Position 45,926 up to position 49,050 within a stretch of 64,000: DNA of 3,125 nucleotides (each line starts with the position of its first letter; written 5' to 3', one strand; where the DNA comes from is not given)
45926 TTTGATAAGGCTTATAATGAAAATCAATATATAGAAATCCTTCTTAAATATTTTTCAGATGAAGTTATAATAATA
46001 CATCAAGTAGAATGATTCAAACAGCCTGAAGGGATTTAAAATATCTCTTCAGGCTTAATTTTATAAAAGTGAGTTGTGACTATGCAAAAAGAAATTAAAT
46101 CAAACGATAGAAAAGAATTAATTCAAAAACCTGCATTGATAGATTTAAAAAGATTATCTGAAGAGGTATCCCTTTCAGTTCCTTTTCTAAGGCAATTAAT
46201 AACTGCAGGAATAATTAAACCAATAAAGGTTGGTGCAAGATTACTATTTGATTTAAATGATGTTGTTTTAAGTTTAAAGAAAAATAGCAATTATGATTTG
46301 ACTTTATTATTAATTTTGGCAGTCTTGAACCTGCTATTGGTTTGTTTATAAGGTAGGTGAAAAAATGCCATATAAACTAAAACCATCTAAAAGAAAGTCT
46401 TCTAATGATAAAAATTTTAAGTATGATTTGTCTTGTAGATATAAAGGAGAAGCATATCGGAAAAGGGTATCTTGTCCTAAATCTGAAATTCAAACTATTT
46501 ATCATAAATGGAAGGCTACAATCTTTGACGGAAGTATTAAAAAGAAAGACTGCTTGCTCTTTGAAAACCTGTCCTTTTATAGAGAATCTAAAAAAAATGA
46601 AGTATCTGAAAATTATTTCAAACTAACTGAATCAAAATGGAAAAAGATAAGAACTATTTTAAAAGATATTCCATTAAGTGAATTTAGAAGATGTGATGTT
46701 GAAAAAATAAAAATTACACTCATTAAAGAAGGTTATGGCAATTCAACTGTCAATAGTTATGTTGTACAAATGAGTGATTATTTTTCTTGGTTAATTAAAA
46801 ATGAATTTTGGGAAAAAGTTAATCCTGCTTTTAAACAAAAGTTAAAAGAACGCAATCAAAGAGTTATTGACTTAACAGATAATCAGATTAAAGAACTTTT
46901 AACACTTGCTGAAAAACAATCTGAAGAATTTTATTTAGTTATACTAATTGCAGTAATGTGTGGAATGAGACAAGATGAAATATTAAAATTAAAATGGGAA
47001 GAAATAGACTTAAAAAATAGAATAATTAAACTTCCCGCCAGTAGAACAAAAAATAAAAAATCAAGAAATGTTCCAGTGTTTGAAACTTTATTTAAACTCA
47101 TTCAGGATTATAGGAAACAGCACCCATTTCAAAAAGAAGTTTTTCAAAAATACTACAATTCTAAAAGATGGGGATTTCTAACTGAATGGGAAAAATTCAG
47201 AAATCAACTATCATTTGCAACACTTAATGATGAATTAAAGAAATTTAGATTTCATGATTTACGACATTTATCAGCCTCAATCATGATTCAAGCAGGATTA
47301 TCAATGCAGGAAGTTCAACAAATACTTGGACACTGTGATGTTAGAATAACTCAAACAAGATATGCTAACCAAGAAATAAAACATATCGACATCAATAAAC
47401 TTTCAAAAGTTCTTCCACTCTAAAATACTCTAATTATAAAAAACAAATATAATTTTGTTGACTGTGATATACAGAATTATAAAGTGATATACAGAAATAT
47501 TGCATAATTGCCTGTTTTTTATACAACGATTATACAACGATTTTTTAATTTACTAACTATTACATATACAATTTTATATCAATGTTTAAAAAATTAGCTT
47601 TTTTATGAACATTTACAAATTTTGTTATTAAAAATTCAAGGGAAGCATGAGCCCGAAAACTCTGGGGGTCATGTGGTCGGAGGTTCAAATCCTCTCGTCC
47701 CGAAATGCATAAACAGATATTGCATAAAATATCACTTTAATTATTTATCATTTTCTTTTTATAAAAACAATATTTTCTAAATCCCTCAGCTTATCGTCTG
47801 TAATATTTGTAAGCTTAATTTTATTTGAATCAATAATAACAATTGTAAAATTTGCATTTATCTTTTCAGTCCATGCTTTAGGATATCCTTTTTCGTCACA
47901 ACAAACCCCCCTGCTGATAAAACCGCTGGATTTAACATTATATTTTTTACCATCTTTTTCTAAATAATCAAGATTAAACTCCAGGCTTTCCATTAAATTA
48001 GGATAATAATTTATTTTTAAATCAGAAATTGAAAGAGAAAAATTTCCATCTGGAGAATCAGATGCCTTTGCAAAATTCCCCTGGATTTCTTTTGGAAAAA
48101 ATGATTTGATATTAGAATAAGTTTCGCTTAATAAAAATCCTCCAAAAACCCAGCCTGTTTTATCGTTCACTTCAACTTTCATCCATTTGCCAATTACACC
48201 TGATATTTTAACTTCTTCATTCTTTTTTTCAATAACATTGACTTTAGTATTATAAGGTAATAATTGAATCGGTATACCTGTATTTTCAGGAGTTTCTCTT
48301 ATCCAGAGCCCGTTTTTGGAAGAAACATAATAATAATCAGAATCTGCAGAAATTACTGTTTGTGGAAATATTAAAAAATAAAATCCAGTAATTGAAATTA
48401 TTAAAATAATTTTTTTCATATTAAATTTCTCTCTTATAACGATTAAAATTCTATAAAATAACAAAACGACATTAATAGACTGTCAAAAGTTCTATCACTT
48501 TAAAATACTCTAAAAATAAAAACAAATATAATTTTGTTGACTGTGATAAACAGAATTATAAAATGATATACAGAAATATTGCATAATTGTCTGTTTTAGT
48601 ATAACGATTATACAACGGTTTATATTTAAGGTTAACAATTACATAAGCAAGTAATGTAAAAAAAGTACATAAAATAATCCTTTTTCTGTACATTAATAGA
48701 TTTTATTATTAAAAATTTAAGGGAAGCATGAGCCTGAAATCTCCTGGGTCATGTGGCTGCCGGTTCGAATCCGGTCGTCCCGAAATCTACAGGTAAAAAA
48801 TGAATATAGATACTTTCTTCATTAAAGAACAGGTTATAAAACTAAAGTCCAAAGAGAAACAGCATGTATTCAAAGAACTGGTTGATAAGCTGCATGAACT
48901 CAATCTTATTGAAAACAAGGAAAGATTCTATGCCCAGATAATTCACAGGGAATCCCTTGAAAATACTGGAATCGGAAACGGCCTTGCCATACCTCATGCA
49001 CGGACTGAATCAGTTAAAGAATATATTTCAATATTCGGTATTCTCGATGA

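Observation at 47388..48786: Tandem attR-like scars record two successive integrations at tRNA-Pro, each displacing a different tRNA 3' half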

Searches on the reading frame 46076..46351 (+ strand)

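Call 9: search_protein_families(library=pfam, proteins=[window:46076-46351:+], max_evalue=0.01)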
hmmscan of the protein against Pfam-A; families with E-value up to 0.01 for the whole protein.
window:46076-46351:+ (91 aa): 1 family
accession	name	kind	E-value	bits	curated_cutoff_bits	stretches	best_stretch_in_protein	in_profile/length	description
PF12728.13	HTH_17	-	0.0029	18.3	27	1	31-66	11-46/51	Helix-turn-helix domain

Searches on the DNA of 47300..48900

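Call 7: search_rna_families(source=window, start=47300, end=48900, threshold=evalue, max_evalue=10, show_alignments=4)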
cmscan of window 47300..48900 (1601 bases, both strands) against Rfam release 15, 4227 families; matches with E-value up to 10: 8.
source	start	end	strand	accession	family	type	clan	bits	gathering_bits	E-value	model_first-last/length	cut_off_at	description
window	47674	47786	-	RF02194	HPnc0260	Gene; antisense;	-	26.7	59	4.7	1-156/156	no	Bacterial antisense RNA HPnc0260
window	47909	48026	-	RF01590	plasmodium_snoR14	Gene; snRNA; snoRNA; CD-box;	-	21.8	90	8.3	1-127/127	no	small nucleolar RNA snoR14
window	48090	48147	+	RF00361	snoZ119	Gene; snRNA; snoRNA; CD-box;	-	20.9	70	1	1-98/98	no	Small nucleolar RNA Z119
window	48337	48407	+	RF04335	Plastid-rpl20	Cis-reg;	-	19.8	53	8.3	1-80/80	no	Plastid-rpl20 3UTR RNA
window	48021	48144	-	RF00544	snopsi28S-3327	Gene; snRNA; snoRNA; HACA-box;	CL00021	18.2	70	2.5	1-143/143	no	Small nucleolar RNA psi28S-3327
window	47851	47903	-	RF01626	ceN30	Gene; snRNA; snoRNA; CD-box;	-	16.1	65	5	1-73/73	no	Caenorhabditis snoRNA ceN30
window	48007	48068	-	RF02716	sno_ncR3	Gene; snRNA; snoRNA; CD-box;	-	15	88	7.2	1-75/75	no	Small nucleolar RNA ncR3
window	48760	48774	+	RF00023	tmRNA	Gene;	CL00001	8.3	47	0.95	348-362/374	no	transfer-messenger RNA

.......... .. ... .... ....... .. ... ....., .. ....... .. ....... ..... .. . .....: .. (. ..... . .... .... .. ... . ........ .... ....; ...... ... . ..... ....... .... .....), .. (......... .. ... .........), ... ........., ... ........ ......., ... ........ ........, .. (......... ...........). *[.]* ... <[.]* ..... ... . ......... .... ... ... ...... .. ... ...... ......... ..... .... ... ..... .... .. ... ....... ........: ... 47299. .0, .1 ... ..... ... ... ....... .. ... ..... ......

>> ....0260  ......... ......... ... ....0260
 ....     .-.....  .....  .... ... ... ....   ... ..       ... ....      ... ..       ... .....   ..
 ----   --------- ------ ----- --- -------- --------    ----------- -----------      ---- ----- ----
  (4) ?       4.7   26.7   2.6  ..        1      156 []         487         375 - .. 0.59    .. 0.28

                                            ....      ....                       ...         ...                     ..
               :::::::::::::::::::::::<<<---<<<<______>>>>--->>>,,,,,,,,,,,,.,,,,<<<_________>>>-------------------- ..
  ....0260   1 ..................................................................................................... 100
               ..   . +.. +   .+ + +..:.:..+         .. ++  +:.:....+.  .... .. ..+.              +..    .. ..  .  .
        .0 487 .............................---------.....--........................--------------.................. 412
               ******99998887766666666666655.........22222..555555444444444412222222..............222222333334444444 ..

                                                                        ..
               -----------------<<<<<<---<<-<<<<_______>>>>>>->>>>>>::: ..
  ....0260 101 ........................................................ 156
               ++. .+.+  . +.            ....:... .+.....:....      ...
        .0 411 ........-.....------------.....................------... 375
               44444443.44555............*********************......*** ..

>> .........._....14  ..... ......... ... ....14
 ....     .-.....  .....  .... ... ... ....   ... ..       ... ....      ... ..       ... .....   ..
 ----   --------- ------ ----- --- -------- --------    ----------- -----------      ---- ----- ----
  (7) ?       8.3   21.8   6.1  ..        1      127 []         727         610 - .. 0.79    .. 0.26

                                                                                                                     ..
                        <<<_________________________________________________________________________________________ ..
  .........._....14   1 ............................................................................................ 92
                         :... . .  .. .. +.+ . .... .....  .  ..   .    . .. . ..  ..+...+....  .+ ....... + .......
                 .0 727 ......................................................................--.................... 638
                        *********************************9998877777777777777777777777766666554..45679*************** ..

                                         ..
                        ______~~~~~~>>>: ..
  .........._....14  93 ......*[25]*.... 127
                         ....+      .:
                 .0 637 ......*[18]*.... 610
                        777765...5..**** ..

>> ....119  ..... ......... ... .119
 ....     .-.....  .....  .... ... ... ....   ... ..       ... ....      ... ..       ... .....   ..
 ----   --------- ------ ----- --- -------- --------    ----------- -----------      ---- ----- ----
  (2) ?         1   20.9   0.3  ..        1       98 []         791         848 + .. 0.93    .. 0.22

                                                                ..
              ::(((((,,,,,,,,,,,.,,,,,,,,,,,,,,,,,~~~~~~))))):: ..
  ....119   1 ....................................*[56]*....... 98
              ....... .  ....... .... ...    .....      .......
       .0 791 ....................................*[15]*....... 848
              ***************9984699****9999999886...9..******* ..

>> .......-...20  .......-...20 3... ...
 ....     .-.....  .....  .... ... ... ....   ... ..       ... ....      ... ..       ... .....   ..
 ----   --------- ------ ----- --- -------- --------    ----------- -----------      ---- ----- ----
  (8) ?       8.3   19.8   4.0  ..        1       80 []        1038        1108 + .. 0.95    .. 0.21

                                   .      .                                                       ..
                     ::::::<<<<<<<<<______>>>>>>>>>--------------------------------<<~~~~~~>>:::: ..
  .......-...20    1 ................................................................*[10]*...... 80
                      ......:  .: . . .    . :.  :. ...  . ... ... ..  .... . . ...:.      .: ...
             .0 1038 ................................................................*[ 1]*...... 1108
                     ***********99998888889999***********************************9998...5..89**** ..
